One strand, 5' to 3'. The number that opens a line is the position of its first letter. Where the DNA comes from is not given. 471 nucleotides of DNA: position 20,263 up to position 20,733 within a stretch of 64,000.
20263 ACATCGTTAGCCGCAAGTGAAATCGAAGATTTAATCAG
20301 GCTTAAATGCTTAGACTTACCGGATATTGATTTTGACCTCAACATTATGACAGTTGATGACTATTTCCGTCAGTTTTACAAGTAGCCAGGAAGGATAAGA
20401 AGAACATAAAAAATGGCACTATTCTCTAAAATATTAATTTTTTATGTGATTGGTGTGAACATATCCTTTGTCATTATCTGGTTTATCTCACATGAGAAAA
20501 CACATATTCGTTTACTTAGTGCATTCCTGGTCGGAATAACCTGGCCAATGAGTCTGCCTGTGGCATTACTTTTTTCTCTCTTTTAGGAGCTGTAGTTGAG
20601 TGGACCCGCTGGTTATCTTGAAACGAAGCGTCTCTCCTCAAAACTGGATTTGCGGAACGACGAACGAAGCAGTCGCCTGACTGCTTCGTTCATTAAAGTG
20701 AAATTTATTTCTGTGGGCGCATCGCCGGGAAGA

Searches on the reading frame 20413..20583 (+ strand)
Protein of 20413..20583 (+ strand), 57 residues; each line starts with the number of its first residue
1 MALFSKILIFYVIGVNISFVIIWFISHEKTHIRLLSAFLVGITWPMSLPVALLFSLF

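Call 4: search_protein_families(proteins=[window:20413-20583:+], library=ncbifam, max_evalue=0.01)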
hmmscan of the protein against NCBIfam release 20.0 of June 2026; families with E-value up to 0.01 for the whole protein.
window:20413-20583:+ (57 aa): 0 families

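Call 7: profile_search(protein=window:20413-20583:+)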
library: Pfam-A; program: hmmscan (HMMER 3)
A. the first sequence (57 residues): domains with independent E <= 10: 2; with E <= 0.001: 1
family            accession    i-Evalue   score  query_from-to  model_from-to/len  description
Toxin_GhoT_OrtT   PF10753.14    9.8e-26    90.2       4-57          1-55/55  Toxin GhoT_OrtT
PelG              PF16933.10     0.0077    15.6       4-57        159-213/452  Putative exopolysaccharide Exporter (EPS-E)

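Call 31: search_dna_similar(query=window:20413-20583:+, collection=plasmids, mode=protein, max_evalue=0.001, max_rows=15, rows=spread)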
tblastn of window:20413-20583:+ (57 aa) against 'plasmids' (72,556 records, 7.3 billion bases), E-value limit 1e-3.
Records with a match: 95; places in all: 98; records where one place covers at least 80% of the query: 95.
Best place of each record, by identity: >=99% 9; 60-80% 4; <60% 82.
By first word of the organism name: Pantoea 78; Escherichia 12; Klebsiella 2; Proteus 2; Salmonella 1.
By predicted mobility (MOB-suite, as given by PLSDB): non-mobilizable 93; mobilizable 2.
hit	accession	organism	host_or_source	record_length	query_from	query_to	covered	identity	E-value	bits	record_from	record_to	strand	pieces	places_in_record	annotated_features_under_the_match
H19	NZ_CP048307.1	Escherichia coli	cell culture,environment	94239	1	57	100%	100.0%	6e-28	110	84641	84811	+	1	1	ghoT: type V toxin-antitoxin system toxin GhoT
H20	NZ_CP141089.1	Escherichia coli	Homo sapiens,Infected Human Urine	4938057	1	57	100%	100.0%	6e-28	110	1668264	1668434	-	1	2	none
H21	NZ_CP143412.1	Pantoea agglomerans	-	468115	1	57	100%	56.1%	3e-12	66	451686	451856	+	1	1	GhoT/OrtT family toxin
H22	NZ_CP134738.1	Pantoea agglomerans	cell culture,Water from creek adjacent ...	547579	1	57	100%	56.1%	3e-12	66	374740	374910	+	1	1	GhoT/OrtT family toxin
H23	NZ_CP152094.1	Pantoea agglomerans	-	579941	1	57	100%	56.1%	3e-12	66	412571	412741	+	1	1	GhoT/OrtT family toxin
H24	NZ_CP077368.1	Pantoea agglomerans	-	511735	1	57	100%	56.1%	3e-12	66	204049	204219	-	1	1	GhoT/OrtT family toxin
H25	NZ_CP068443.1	Pantoea agglomerans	Fungi,tissue sample,perithecium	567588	1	57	100%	56.1%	3e-12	66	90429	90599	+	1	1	GhoT/OrtT family toxin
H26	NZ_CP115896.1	Pantoea piersonii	Homo sapiens,blood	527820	1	57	100%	54.4%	1e-12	66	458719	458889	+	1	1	GhoT/OrtT family toxin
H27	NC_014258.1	Pantoea vagans C9-1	-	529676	1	57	100%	54.4%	4e-12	65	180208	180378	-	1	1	GhoT/OrtT family toxin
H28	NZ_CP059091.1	Pantoea agglomerans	Allium cepa,diseased onion bulb,bulb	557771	1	57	100%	54.4%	5e-12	65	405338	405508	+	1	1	GhoT/OrtT family toxin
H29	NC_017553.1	Pantoea ananatis PA13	-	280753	1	57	100%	54.4%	5e-12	65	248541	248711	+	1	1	GhoT/OrtT family toxin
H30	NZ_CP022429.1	Pantoea ananatis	rice,cell culture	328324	1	57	100%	54.4%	5e-12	65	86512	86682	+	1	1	GhoT/OrtT family toxin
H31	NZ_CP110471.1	Pantoea anthophila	Wampee planting region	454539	1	57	100%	54.4%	1e-11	64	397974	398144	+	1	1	GhoT/OrtT family toxin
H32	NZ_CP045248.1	Pantoea sp. JZ2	Tribulus terrestris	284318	1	57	100%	52.6%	3e-11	62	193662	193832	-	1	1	GhoT/OrtT family toxin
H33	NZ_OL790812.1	Proteus mirabilis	-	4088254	1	57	100%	46.6%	2e-8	55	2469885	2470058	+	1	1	none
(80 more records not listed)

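Call 33: search_protein_families(proteins=[window:20413-20583:+], library=padloc, max_evalue=0.01)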
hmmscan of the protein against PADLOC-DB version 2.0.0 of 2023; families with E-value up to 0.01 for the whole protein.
window:20413-20583:+ (57 aa): 0 families

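Call 34: search_protein_families(proteins=[window:20413-20583:+], library=phrogs, max_evalue=0.01)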
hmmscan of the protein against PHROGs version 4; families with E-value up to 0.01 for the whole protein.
window:20413-20583:+ (57 aa): 0 families

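Call 36: get_annotated_region(hit=H19, flank=4000)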
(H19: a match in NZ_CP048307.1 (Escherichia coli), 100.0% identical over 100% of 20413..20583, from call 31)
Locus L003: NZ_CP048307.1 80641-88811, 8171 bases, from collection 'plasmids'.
description: Escherichia coli strain 9 plasmid p009_C, complete sequence
organism: Escherichia coli (NCBI taxid 562)
taxonomy: Bacteria; Pseudomonadota; Gammaproteobacteria; Enterobacterales; Enterobacteriaceae; Escherichia; Escherichia coli
host: -; source: cell culture,environment; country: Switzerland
typing (MOB-suite, as given by PLSDB): non-mobilizable
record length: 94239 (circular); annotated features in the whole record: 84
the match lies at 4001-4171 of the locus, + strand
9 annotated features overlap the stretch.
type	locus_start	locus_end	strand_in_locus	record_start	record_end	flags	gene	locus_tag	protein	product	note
CDS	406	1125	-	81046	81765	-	dcuR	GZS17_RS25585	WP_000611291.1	two-component system response regulator DcuR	GO:0000160 - phosphorelay signal transduction system [Evidence IEA]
CDS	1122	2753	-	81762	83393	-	dcuS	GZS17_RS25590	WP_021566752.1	sensor histidine kinase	-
CDS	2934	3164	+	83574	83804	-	yjdI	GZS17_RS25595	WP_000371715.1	4Fe-4S mono-cluster protein YjdI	-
CDS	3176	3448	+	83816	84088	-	yjdJ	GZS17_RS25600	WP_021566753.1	GNAT family N-acetyltransferase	-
CDS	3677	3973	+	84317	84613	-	ghoS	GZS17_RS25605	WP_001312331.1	type V toxin-antitoxin system endoribonuclease antitoxin GhoS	-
CDS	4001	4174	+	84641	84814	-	ghoT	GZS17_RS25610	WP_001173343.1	type V toxin-antitoxin system toxin GhoT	-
CDS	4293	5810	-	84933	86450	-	lysS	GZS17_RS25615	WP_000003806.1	lysine--tRNA ligase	GO:0006430 - lysyl-tRNA aminoacylation [Evidence IEA]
CDS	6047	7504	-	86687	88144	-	dtpC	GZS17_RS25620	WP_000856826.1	dipeptide/tripeptide permease DtpC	-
CDS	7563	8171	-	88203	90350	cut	cadA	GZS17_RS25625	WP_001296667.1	lysine decarboxylase CadA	-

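Call 37: get_annotated_region(hit=H27, flank=2500)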
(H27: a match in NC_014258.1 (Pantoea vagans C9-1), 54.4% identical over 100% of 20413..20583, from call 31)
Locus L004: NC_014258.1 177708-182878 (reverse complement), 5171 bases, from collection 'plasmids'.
description: Pantoea vagans C9-1 plasmid pPag3, complete sequence
organism: Pantoea vagans C9-1 (NCBI taxid 712898)
taxonomy: Bacteria; Pseudomonadota; Gammaproteobacteria; Enterobacterales; Erwiniaceae; Pantoea; Pantoea vagans; Pantoea vagans C9-1
host: -; source: -; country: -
typing (MOB-suite, as given by PLSDB): non-mobilizable; replicon rep_cluster_1232
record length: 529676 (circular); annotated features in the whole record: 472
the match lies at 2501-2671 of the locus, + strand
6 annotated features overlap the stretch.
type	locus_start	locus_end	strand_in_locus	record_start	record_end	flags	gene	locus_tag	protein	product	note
CDS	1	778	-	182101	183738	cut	-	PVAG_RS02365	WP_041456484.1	dihydroxyacetone kinase subunit DhaK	GO:0006071 - glycerol metabolic process [Evidence IEA]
CDS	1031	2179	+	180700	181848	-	fucO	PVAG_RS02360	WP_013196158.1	lactaldehyde reductase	-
CDS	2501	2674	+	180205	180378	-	-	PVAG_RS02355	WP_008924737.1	GhoT/OrtT family toxin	-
CDS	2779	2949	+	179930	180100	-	-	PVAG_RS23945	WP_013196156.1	hypothetical protein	-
CDS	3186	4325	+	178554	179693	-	-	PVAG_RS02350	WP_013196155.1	MFS transporter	-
CDS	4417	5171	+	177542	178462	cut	glsB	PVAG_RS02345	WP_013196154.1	glutaminase B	GO:0006541 - glutamine metabolic process [Evidence IEA]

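Call 45: search_dna_similar(query=window:20413-20583:+, collection=phages, mode=protein, max_evalue=0.001, max_rows=8)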
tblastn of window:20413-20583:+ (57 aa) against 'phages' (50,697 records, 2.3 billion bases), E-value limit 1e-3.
No match.
